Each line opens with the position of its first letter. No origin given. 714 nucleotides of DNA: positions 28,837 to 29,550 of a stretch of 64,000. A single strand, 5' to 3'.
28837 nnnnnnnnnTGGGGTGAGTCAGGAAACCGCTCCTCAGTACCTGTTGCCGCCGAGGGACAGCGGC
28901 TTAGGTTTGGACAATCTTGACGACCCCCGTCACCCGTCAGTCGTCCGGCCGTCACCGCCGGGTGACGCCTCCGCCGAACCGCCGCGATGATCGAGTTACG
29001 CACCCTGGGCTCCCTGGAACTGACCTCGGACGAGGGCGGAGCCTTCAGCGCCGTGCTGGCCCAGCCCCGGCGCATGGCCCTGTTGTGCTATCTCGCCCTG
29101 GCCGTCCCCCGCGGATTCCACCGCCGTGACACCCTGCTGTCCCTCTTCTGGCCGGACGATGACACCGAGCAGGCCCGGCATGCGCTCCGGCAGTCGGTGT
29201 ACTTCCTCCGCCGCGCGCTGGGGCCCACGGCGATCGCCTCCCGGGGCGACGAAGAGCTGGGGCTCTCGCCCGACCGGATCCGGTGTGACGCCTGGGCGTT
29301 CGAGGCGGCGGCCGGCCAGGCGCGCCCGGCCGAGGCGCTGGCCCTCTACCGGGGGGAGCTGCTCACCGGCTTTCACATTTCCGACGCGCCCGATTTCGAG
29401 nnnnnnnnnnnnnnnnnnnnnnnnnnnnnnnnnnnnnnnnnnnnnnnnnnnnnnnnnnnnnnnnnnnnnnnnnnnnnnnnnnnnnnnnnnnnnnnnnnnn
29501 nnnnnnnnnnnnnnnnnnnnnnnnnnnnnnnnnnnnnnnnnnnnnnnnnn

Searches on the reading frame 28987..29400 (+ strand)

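Call 52: search_protein_families(library=pfam, proteins=[window:28987-29400:+], max_evalue=10)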
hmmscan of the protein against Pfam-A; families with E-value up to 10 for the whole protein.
window:28987-29400:+ (138 aa): 1 family
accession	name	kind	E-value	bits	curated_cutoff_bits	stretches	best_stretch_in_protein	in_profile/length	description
PF00486.34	Trans_reg_C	-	0.00024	21.5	26.2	1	25-81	6-60/77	Transcriptional regulatory protein, C terminal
